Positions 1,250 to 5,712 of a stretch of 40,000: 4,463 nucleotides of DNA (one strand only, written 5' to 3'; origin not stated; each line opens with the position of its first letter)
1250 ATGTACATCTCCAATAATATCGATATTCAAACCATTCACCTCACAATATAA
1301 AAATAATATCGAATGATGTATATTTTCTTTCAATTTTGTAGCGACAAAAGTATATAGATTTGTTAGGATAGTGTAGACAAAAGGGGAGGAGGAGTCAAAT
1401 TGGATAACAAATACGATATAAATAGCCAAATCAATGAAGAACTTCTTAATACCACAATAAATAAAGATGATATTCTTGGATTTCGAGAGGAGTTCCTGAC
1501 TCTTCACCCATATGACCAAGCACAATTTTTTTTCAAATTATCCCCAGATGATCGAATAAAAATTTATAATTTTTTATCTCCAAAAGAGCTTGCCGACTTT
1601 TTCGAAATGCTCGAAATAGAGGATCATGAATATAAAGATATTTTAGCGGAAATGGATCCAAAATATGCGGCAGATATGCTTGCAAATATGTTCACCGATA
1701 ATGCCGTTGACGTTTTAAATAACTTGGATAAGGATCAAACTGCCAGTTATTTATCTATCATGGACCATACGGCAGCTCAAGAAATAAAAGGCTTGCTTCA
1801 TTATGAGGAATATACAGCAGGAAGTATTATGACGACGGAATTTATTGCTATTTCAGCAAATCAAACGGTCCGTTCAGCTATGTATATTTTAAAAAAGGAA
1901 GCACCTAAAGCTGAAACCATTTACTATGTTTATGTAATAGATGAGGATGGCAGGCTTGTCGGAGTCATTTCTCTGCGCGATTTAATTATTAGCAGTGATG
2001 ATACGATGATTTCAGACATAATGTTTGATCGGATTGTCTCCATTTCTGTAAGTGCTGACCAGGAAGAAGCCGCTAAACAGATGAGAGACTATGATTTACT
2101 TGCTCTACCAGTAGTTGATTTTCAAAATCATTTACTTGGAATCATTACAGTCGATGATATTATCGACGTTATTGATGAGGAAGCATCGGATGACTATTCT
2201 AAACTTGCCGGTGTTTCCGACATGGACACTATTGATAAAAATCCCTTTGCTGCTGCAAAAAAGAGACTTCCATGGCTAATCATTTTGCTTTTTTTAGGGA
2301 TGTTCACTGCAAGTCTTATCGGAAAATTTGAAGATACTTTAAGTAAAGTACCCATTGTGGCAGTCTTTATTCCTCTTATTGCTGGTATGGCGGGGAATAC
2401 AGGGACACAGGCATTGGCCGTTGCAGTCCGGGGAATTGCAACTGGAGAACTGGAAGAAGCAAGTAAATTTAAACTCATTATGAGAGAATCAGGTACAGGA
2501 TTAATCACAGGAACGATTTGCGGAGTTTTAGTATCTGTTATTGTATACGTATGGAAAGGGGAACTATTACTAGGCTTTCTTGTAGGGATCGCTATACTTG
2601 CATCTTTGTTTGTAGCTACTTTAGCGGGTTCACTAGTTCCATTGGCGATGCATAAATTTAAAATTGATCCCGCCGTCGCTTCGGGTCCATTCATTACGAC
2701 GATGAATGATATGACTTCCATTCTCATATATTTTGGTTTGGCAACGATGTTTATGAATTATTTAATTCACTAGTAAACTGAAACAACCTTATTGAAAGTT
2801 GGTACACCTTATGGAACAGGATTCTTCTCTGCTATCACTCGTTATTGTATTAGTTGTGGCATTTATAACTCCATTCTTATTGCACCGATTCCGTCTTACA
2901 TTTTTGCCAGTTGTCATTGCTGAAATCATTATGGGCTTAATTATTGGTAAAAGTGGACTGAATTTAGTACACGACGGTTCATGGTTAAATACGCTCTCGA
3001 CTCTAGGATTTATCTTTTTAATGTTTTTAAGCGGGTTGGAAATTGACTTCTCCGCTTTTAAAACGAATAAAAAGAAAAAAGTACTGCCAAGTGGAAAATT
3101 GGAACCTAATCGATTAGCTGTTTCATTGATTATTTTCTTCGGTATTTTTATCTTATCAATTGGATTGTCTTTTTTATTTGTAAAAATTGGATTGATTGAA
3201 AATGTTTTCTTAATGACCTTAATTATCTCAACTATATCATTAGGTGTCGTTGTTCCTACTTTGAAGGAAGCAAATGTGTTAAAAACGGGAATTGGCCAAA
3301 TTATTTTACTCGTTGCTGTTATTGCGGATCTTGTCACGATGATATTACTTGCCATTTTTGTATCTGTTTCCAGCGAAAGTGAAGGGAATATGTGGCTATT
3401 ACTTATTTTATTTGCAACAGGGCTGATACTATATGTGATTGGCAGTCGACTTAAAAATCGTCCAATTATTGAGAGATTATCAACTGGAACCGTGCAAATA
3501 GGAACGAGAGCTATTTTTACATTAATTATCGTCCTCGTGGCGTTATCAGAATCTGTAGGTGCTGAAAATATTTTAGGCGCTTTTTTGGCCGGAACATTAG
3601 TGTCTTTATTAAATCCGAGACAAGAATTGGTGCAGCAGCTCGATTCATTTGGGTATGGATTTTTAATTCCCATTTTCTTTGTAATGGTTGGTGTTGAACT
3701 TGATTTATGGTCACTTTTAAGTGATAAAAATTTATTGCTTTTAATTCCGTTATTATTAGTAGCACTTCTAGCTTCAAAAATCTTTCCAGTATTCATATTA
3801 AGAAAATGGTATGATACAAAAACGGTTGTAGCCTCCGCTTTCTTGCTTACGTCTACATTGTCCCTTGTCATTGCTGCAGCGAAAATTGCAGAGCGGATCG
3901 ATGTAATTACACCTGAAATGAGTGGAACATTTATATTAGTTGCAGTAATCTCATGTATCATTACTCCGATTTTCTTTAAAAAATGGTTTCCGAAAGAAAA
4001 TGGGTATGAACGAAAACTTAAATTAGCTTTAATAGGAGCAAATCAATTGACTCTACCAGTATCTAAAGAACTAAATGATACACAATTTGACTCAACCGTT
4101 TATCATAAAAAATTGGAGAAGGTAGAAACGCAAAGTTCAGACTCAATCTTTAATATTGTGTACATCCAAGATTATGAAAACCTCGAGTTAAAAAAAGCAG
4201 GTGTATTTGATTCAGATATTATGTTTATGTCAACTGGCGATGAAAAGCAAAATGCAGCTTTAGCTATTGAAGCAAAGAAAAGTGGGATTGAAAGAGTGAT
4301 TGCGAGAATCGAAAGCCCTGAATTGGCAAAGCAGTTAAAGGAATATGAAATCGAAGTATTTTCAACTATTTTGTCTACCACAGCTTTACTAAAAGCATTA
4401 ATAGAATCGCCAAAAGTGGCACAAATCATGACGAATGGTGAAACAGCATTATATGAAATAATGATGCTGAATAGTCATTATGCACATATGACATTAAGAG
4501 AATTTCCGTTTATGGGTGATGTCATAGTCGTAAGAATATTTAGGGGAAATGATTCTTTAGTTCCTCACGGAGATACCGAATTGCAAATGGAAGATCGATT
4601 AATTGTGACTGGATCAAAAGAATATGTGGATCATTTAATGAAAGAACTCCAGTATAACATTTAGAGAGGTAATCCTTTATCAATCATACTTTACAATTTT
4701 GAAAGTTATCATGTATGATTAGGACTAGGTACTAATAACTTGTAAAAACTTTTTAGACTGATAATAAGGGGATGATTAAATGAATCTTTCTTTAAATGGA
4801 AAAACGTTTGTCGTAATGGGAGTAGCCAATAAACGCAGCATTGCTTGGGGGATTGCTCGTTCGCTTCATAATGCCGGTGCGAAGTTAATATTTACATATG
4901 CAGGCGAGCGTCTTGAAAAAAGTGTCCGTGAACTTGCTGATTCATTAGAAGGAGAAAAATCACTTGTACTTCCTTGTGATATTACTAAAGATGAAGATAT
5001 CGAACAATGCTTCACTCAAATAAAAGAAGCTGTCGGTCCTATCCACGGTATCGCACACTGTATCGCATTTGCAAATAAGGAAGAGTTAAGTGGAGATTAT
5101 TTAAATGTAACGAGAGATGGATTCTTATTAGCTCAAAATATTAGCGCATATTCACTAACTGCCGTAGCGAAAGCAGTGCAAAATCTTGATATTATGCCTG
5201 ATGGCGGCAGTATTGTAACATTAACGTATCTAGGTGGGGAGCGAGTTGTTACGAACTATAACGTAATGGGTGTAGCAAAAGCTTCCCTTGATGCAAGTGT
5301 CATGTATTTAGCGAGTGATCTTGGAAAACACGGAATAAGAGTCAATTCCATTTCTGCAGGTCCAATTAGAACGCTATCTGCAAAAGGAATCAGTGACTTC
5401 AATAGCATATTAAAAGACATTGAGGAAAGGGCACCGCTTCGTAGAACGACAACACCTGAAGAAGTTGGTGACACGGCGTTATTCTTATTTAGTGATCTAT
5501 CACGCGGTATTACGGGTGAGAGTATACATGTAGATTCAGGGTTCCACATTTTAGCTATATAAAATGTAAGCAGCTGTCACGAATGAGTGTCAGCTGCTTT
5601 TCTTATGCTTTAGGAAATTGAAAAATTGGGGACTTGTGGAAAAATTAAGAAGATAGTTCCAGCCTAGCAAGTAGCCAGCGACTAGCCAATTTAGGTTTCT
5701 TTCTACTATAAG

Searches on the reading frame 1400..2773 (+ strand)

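Call 29: search_protein_families(library=pfam, proteins=[window:1400-2773:+], max_evalue=0.001)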
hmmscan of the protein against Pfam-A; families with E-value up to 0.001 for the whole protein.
window:1400-2773:+ (457 aa): 3 families
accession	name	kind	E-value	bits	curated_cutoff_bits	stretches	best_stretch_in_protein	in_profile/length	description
PF01769.21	MgtE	-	5.9e-38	130.4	27.6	1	324-447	1-125/125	Divalent cation transporter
PF00571.33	CBS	-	1.3e-24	86.7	24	2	204-259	1-56/57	CBS domain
PF03448.22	MgtE_N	-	4.7e-23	82.1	25.9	1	35-137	1-101/102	MgtE intracellular N domain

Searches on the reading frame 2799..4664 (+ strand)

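Call 29: search_protein_families(library=pfam, proteins=[window:2799-4664:+], max_evalue=0.001)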
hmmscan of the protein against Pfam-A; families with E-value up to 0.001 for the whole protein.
window:2799-4664:+ (621 aa): 3 families
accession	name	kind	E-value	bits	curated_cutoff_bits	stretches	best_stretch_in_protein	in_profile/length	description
PF00999.27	Na_H_Exchanger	-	3.8e-72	243.7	26.2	1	19-393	2-374/375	Sodium/hydrogen exchanger, transmembrane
PF02080.26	TrkA_C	-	5.9e-14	52.2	27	1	558-617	9-70/71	TrkA-C domain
PF02254.24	TrkA_N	-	2.9e-08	34.5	23.8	1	410-518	2-110/116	TrkA-N domain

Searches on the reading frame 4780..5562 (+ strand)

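Call 29: search_protein_families(library=pfam, proteins=[window:4780-5562:+], max_evalue=0.001)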
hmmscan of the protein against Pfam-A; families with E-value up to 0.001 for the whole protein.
window:4780-5562:+ (260 aa): 3 families
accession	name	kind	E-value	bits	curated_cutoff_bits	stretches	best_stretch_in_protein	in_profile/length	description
PF13561.12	adh_short_C2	-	1e-87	294.1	27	1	14-256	1-236/236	Enoyl-(Acyl carrier protein) reductase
PF00106.31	adh_short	-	1.3e-17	64.3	26.6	1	17-204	8-190/195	short chain dehydrogenase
PF08659.16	KR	-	2.1e-06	28.2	22.6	1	21-103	12-97/180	KR domain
